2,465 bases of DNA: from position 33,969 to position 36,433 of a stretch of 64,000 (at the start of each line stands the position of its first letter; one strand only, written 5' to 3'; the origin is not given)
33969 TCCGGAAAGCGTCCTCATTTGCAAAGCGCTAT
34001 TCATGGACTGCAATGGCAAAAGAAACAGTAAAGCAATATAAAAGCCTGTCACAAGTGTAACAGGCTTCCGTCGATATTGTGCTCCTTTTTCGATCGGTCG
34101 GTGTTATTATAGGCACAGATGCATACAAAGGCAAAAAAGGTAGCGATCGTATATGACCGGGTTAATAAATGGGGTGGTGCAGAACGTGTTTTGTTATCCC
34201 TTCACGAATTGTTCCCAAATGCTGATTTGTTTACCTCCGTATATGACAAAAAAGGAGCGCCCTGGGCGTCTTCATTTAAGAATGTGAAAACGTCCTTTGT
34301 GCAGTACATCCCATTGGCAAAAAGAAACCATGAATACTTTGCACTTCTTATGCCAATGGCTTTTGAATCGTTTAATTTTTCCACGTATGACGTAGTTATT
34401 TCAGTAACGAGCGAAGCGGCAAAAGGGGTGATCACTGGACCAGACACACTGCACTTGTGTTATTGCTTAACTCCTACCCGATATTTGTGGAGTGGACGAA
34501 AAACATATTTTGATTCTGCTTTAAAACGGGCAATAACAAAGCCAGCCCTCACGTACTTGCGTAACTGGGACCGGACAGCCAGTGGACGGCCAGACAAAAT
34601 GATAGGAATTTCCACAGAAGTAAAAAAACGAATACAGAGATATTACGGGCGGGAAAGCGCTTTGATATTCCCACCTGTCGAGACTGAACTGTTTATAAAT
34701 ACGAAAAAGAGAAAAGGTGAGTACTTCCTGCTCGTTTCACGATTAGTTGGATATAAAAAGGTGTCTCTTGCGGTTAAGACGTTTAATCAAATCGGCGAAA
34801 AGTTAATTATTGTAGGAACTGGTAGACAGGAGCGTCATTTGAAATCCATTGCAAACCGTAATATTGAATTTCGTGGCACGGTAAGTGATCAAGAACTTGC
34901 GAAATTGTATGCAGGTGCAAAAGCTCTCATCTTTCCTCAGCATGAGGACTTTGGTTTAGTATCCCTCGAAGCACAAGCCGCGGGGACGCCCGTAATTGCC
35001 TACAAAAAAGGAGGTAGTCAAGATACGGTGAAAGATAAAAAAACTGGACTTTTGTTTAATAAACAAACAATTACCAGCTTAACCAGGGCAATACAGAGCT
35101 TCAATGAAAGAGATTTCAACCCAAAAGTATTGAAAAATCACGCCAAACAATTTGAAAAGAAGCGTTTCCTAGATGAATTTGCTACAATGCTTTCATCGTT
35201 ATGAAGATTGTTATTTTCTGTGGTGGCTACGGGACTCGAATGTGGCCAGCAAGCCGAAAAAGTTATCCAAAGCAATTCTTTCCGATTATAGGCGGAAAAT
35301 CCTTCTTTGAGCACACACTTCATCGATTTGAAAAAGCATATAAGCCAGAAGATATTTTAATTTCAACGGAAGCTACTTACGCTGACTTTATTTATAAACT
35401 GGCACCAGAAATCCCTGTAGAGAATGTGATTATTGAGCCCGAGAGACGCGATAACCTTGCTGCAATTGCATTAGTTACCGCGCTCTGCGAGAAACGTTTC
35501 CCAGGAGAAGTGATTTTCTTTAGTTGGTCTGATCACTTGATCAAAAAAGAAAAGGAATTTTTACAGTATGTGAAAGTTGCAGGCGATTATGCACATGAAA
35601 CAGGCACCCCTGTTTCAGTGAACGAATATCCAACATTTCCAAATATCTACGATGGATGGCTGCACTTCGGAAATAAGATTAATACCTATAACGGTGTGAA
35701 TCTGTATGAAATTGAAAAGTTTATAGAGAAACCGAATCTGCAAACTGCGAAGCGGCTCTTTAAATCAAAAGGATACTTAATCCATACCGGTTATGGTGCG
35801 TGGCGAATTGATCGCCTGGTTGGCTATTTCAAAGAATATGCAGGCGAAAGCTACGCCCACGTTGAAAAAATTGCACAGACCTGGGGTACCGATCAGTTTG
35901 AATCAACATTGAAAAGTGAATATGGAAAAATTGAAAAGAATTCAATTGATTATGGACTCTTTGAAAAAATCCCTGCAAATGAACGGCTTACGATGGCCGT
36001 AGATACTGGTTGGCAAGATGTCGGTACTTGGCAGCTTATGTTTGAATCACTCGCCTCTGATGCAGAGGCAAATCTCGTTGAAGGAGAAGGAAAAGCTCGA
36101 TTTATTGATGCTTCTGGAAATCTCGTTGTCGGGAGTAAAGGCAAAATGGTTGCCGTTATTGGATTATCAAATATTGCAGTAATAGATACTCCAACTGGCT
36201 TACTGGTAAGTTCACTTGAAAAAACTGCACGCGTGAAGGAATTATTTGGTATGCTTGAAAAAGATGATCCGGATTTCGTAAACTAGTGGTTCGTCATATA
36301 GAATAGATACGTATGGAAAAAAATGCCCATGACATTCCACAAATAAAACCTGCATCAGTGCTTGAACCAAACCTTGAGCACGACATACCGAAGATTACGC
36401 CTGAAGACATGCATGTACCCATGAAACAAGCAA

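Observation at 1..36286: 36-kb co-directional glycan-assembly supercluster of about 35 genes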

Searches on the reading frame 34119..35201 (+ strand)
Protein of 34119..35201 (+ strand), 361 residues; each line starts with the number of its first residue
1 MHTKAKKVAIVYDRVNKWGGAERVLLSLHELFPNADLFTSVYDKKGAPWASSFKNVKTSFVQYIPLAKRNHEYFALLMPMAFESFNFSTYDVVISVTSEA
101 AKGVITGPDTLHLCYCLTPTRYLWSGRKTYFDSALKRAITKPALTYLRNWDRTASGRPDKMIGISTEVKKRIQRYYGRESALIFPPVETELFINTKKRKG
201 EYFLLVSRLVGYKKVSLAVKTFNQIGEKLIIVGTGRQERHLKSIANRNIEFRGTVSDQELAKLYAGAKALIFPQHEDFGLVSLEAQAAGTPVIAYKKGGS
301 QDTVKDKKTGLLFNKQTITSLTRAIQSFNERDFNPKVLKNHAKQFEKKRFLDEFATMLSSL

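Call 5: search_protein_families(library=pfam, proteins=[window:34119-35201:+], max_evalue=0.01)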
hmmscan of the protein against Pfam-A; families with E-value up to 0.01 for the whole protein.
window:34119-35201:+ (361 aa): 5 families
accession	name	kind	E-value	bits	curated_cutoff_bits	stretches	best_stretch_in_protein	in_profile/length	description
PF00534.26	Glycos_transf_1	-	3.2e-26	92.3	26.4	1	189-344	4-171/172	Glycosyl transferases group 1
PF13692.12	Glyco_trans_1_4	-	6e-22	78.9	27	1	202-327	3-138/142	Glycosyl transferases group 1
PF20706.3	GT4-conflict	-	6.4e-08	32.4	26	1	197-309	194-324/385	Family 4 Glycosyltransferase in conflict systems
PF13524.12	Glyco_trans_1_2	-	0.0027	18.1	25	1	228-332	16-115/144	Glycosyl transferase-like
PF13439.12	Glyco_transf_4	-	0.0057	17.1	28.5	0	18-190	1-169/170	Glycosyltransferase Family 4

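Call 83: find_encoding_contigs(protein=window:34119-35201:+, flank=10000, max_places=6)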
Protein window:34119-35201:+ (361 aa): 12 contigs read that carry it; 4 places shown.
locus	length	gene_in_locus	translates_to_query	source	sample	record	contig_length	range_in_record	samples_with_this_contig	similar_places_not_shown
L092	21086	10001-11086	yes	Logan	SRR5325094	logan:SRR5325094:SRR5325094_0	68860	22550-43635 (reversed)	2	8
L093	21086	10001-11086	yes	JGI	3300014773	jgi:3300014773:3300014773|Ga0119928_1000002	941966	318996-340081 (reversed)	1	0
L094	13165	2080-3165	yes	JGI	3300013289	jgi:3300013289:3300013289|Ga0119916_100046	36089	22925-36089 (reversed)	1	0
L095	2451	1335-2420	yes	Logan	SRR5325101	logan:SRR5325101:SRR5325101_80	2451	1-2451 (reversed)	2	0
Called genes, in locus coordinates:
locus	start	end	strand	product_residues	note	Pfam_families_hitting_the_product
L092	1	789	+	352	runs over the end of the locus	PF13439:Glyco_transf_4, PF00534:Glycos_transf_1, PF13692:Glyco_trans_1_4, PF20706:GT4-conflict (weak)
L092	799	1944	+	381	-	PF20706:GT4-conflict, PF00534:Glycos_transf_1, PF13692:Glyco_trans_1_4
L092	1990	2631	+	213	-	PF00132:Hexapep, PF14602:Hexapep_2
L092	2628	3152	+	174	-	-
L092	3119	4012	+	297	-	PF00535:Glycos_transf_2, PF10111:Glyco_tranf_2_2, PF13641:Glyco_tranf_2_3, PF13632:Glyco_trans_2_3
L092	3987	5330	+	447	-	PF04932:Wzy_C (weak)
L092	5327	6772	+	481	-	PF02366:PMT (weak), PF13231:PMT_2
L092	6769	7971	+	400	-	PF13439:Glyco_transf_4, PF13579:Glyco_trans_4_4 (faint), PF00534:Glycos_transf_1, PF13692:Glyco_trans_1_4, PF13524:Glyco_trans_1_2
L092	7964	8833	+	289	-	PF00535:Glycos_transf_2, PF10111:Glyco_tranf_2_2, PF13641:Glyco_tranf_2_3, PF13632:Glyco_trans_2_3 (faint)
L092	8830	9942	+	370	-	PF13439:Glyco_transf_4, PF20706:GT4-conflict, PF00534:Glycos_transf_1, PF13692:Glyco_trans_1_4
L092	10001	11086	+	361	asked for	PF20706:GT4-conflict, PF00534:Glycos_transf_1, PF13692:Glyco_trans_1_4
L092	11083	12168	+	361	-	PF00483:NTP_transferase, PF12804:NTP_transf_3 (faint), PF22640:ManC_GMP_beta-helix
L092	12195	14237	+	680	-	PF13196:DUF4012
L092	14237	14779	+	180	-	PF11967:RecO_N, PF02565:RecO_C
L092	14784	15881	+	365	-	PF09903:DUF2130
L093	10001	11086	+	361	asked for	PF20706:GT4-conflict, PF00534:Glycos_transf_1, PF13692:Glyco_trans_1_4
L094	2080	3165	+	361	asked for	PF20706:GT4-conflict, PF00534:Glycos_transf_1, PF13692:Glyco_trans_1_4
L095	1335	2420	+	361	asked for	PF20706:GT4-conflict, PF00534:Glycos_transf_1, PF13692:Glyco_trans_1_4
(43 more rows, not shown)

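Call 108: search_protein_families(library=ncbifam, proteins=[window:34119-35201:+], max_evalue=1e-8)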
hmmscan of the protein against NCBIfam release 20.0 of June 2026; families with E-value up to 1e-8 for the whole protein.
window:34119-35201:+ (361 aa): 14 families
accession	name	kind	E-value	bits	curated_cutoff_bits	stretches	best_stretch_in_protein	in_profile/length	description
TIGR03449.1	mycothiol_MshA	equivalog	9.2e-16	57.7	462.5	1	247-346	284-384/406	D-inositol-3-phosphate glycosyltransferase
NF001901.0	PRK00654.1-5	equivalog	3.1e-15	55.6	649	1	195-327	311-452/502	glycogen synthase GlgA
TIGR02095.1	glgA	subfamily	9.6e-15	54.2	328.45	1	198-327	292-437/477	glycogen/starch synthase, ADP-glucose type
NF053787.1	GlcN_PG_synth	equivalog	4.8e-14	52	480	1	204-348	201-341/361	N-acetylglucosaminyl phosphatidylglycerol synthase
TIGR04047.1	MSMEG_0565_glyc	hypoth_equivalog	8.2e-14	51.5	259.85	1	248-336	258-346/373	MSMEG_0565 family glycosyltransferase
TIGR03999.1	thiol_BshA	equivalog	4.8e-12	45.5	273.7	1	206-354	205-366/375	N-acetyl-alpha-D-glucosaminyl L-malate synthase BshA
TIGR04063.1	stp3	hypoth_equivalog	4.1e-11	42.4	442.05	1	226-347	244-376/397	TIGR04063 family PEP-CTERM/XrtA system glycosyltransferase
NF007396.0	PRK09922.1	equivalog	9.9e-11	41.1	385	1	159-360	137-357/361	lipopolysaccharide 1,6-galactosyltransferase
TIGR03088.1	stp2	hypoth_equivalog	5.7e-10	38.8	409.05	1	227-350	230-357/374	TIGR03088 family PEP-CTERM/XrtA system glycosyltransferase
NF041876.1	EPS_EpsE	equivalog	6.8e-10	38.7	400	1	246-344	275-374/389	exopolysaccharide biosynthesis GT4 family glycosyltransferase EpsE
TIGR04157.1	glyco_rSAM_CFB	subfamily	1.4e-09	37.5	400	1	202-316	229-351/406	TIGR04157 family glycosyltransferase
NF047684.1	TeichurnBiosyTuaC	equivalog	6.3e-09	35.2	550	1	203-342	222-366/391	teichuronic acid biosynthesis protein TuaC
TIGR02149.1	glgA_Coryne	subfamily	7e-09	35.3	302.4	0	254-317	271-335/391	glycogen synthase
NF041010.1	glycosy_Agl16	equivalog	7.3e-09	34.9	575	0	182-347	160-334/352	glycosylation protein Agl16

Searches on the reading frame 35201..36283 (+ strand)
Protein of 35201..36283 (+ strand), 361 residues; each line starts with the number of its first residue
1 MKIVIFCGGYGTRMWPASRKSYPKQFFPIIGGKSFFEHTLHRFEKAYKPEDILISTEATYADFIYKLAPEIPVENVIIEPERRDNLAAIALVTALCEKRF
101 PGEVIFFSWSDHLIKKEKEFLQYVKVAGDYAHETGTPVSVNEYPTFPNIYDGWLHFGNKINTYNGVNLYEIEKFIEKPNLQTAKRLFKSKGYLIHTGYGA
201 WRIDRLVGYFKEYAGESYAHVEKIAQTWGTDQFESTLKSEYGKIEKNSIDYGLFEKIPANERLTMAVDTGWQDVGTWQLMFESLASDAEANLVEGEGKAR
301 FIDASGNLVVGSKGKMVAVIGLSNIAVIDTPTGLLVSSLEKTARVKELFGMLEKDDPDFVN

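Call 6: search_protein_families(library=pfam, proteins=[window:35201-36283:+], max_evalue=0.01)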
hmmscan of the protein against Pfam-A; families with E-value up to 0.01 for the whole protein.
window:35201-36283:+ (361 aa): 3 families
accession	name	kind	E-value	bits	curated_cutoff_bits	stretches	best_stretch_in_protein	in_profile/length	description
PF00483.29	NTP_transferase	-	7.2e-21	75.3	21.2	1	3-285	2-240/245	Nucleotidyl transferase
PF22640.1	ManC_GMP_beta-helix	-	2.2e-08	34.3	27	1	302-349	6-52/55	MannoseP isomerase/GMP-like beta-helix domain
PF12804.13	NTP_transf_3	-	1.7e-05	25.5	27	1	4-91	2-78/160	MobA-like NTP transferase domain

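Call 60: search_protein_families(library=ncbifam, proteins=[window:35201-36283:+], max_evalue=0.001)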
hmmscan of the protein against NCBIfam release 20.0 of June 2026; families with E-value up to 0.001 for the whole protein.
window:35201-36283:+ (361 aa): 7 families
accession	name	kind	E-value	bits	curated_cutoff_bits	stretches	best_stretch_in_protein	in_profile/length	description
TIGR01479.1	GMP_PMI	equivalog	2.6e-58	197.9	372.95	1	3-355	3-348/467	mannose-1-phosphate guanylyltransferase/mannose-6-phosphate isomerase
NF012004.0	PRK15460.1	equivalog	1.4e-36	126.2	859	1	4-352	9-355/478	mannose-1-phosphate guanyltransferase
TIGR03992.1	Arch_glmU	subfamily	6.9e-05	21.9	292.1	1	1-64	1-64/393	bifunctional sugar-1-phosphate nucleotidylyltransferase/acetyltransferase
NF001186.0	PRK00155.2-3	equivalog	0.00014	21.4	253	1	3-69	7-68/224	2-C-methyl-D-erythritol 4-phosphate cytidylyltransferase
TIGR00453.1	ispD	equivalog_domain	0.0005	19.6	181.3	0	3-68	2-62/219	2-C-methyl-D-erythritol 4-phosphate cytidylyltransferase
NF001183.0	PRK00155.1-3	subfamily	0.00055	19.3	166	1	5-62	6-59/237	D-ribitol-5-phosphate cytidylyltransferase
TIGR01099.1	galU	equivalog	0.00083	19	326.8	0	1-37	2-36/261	UTP--glucose-1-phosphate uridylyltransferase GalU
